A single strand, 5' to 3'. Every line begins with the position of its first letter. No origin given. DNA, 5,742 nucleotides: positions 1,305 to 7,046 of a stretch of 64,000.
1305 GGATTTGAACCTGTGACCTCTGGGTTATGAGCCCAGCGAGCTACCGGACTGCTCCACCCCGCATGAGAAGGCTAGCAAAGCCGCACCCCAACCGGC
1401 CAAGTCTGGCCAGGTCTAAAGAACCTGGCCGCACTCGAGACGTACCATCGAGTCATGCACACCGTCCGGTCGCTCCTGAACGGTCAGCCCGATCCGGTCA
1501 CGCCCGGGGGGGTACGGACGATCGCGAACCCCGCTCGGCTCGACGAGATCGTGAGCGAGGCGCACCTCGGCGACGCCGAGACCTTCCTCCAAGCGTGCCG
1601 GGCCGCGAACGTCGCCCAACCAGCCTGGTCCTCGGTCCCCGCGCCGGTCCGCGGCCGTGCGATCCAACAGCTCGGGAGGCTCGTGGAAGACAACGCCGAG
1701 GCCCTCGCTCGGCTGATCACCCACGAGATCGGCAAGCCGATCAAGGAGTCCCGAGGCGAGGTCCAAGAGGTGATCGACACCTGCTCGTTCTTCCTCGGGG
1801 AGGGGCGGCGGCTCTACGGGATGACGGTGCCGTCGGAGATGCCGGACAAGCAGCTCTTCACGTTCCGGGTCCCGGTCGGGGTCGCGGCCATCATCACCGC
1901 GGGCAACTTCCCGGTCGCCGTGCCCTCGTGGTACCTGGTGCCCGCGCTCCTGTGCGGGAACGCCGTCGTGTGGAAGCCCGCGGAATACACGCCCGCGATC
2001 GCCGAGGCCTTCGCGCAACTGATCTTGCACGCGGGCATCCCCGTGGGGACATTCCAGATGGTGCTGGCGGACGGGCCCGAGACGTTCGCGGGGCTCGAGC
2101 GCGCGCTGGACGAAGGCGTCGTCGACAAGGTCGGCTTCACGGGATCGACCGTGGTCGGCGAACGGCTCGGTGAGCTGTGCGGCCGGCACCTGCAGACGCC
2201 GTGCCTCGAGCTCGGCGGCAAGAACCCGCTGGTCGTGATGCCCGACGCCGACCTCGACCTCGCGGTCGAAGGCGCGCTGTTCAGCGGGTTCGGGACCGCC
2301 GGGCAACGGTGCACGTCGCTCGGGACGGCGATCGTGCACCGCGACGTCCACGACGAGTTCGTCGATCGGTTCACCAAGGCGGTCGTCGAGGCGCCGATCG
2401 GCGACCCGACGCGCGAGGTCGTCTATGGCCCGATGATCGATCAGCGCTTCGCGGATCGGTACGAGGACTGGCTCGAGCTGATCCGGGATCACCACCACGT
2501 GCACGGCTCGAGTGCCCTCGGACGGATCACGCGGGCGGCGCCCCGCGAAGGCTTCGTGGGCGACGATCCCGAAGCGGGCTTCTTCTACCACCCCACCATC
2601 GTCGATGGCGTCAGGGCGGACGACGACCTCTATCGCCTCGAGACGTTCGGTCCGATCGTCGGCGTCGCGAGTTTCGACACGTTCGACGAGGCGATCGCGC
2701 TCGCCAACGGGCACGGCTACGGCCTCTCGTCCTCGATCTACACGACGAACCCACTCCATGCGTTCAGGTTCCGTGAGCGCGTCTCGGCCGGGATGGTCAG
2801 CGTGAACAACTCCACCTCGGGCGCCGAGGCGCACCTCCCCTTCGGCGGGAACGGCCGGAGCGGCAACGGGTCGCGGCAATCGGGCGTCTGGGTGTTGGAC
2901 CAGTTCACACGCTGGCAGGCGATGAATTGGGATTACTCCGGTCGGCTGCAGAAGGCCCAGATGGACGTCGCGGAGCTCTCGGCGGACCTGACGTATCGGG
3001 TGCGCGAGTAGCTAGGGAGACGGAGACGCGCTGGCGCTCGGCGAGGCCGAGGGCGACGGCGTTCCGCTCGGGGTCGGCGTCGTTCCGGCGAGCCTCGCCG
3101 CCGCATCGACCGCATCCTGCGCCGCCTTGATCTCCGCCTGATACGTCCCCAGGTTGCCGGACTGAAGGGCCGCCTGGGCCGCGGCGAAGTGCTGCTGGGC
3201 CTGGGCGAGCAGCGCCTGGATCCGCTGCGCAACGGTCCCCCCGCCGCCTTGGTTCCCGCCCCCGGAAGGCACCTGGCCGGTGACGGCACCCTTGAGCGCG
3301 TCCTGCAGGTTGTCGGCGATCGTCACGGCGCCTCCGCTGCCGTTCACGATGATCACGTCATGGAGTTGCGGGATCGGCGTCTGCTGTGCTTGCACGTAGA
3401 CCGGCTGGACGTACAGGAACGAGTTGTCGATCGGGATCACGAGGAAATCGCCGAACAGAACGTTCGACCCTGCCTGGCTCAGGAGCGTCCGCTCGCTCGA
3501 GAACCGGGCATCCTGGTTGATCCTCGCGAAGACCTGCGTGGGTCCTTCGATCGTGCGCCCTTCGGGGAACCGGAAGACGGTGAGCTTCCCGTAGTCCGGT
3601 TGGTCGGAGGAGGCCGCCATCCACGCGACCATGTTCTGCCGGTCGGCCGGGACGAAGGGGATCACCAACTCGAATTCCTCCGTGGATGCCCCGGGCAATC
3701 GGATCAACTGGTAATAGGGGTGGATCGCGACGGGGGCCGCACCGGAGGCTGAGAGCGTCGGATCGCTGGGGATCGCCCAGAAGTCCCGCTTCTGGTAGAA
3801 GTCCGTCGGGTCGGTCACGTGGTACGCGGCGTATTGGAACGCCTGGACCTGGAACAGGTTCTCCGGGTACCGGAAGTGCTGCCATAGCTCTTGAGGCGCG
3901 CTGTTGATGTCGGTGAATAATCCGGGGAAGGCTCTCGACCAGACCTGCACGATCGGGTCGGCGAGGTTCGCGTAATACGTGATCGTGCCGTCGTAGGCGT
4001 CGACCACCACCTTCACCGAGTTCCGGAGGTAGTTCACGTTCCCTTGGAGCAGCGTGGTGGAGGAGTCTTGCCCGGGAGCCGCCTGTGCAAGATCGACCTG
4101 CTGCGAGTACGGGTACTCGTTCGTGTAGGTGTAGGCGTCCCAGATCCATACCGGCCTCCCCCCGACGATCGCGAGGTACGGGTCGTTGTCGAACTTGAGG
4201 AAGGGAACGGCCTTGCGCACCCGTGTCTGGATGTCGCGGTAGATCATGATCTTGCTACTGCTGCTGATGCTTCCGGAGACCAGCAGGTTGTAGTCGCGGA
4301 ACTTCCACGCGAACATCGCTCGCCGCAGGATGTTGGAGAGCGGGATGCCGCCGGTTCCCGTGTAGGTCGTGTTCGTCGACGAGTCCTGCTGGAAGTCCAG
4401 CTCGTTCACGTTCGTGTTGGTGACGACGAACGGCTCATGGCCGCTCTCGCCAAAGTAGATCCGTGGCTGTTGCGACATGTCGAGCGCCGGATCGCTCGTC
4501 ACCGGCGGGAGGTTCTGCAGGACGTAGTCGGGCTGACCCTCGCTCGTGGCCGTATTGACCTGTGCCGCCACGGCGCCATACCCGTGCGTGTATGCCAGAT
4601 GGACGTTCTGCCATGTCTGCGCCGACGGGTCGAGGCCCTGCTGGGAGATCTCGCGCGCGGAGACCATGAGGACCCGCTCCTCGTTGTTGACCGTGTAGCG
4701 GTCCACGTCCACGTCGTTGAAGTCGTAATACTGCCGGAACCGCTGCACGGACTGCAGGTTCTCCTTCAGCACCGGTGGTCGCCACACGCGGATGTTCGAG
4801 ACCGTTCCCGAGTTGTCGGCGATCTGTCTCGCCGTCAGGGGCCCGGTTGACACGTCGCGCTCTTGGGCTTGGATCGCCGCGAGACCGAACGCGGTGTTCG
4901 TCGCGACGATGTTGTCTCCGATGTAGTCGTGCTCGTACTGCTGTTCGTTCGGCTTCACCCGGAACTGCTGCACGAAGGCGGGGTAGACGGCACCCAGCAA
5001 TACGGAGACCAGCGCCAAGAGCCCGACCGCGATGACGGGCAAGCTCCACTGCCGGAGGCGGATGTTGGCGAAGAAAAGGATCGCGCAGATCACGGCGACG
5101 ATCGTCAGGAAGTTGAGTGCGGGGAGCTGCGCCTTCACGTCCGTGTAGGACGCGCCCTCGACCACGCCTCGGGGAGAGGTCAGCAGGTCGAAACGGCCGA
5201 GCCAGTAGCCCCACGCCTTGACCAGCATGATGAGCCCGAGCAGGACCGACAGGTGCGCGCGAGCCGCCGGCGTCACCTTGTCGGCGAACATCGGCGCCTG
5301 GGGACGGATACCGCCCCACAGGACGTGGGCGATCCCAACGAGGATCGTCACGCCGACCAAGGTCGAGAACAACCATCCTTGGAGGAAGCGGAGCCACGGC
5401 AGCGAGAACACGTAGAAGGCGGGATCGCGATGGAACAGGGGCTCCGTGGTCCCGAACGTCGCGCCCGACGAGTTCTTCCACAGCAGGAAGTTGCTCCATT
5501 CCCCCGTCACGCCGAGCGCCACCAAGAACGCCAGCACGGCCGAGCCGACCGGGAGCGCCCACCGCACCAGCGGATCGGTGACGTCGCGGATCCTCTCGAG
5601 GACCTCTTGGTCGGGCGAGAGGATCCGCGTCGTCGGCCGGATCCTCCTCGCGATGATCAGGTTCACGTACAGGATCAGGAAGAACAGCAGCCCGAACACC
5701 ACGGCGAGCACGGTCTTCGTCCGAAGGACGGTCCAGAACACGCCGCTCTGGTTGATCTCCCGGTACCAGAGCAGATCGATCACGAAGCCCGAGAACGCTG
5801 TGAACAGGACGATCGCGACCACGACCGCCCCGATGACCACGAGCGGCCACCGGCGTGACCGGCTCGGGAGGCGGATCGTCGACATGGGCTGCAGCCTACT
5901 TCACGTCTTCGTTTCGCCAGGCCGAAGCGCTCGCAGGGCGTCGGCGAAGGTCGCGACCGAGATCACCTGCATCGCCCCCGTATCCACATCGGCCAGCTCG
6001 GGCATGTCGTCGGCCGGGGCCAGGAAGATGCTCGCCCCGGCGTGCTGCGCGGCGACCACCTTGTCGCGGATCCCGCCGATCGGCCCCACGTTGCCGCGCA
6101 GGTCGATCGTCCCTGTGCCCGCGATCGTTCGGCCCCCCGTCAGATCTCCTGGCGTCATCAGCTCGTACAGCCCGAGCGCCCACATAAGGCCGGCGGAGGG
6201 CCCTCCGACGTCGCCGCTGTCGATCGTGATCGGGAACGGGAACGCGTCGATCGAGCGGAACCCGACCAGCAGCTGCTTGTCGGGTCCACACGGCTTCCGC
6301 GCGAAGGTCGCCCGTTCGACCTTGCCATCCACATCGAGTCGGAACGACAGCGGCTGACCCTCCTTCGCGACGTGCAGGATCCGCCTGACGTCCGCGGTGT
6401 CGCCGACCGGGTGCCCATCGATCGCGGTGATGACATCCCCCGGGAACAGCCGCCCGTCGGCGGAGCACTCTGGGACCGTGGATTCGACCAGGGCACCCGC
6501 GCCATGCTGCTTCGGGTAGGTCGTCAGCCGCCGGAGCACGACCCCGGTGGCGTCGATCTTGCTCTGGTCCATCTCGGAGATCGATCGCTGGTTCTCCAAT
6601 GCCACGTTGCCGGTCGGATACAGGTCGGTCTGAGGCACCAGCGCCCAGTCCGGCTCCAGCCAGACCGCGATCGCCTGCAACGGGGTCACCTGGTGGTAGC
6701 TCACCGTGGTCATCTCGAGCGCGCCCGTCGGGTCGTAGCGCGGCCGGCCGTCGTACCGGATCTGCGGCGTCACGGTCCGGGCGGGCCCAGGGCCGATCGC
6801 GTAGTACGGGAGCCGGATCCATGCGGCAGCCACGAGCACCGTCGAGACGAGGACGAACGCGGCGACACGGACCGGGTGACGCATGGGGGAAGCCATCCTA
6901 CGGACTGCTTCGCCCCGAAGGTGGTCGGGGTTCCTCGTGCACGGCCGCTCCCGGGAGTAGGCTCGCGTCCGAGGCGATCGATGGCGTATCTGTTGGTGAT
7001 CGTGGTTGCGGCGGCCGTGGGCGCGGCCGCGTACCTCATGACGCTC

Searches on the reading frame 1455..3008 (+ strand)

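Call 36: search_protein_families(library=pfam, proteins=[window:1455-3008:+], max_evalue=0.00001)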
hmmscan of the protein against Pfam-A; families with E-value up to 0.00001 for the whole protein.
window:1455-3008:+ (518 aa): 1 family
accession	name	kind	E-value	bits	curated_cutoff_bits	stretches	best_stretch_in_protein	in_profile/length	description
PF00171.27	Aldedh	-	8.8e-130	433.8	23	1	24-488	12-459/461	Aldehyde dehydrogenase family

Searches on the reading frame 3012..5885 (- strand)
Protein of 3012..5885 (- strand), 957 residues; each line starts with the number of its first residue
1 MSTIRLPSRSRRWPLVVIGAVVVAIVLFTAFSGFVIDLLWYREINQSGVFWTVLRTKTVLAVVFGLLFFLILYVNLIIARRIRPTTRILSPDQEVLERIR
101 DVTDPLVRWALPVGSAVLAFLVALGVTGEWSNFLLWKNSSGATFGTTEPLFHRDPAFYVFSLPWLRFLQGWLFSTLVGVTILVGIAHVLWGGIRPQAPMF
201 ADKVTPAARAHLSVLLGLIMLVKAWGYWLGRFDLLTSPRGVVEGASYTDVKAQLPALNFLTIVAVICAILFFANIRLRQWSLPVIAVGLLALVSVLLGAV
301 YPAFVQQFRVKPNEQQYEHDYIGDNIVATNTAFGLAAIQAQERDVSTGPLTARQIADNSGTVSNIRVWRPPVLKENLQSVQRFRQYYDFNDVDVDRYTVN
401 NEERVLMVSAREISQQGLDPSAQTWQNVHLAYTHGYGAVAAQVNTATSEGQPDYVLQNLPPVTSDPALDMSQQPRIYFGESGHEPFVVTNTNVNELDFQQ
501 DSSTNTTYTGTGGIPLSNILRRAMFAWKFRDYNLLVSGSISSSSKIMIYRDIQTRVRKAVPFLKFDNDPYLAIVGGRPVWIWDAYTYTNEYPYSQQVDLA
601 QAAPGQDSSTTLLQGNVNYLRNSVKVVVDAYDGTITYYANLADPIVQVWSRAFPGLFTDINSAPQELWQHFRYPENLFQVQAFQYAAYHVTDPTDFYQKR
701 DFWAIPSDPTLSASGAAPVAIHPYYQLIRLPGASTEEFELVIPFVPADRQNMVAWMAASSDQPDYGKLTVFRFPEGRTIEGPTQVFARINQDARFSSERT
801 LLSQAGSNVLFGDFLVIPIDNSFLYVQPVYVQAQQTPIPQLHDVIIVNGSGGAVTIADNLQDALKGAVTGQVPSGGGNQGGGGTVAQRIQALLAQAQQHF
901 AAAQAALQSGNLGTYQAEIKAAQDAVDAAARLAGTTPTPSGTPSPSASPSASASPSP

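Call 36: search_protein_families(library=pfam, proteins=[window:3012-5885:-], max_evalue=0.00001)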
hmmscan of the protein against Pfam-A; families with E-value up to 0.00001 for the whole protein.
window:3012-5885:- (957 aa): 1 family
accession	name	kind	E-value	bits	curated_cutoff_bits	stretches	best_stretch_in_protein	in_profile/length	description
PF03699.18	UPF0182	-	8.9e-275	914.1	27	1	16-802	3-770/770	Uncharacterised protein family (UPF0182)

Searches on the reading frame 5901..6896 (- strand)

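Call 36: search_protein_families(library=pfam, proteins=[window:5901-6896:-], max_evalue=0.00001)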
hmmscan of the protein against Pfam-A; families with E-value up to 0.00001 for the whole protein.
window:5901-6896:- (331 aa): 3 families
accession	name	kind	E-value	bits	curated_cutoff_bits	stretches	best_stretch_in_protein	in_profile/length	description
PF05362.19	Lon_C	-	4.5e-12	46.4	21.1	1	232-316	109-194/205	Lon protease (S16) C-terminal proteolytic domain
PF17820.7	PDZ_6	-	1.8e-07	31.3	27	1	141-183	6-48/54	PDZ domain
PF13180.12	PDZ_2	-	6.3e-07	30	27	1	134-196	13-76/80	PDZ domain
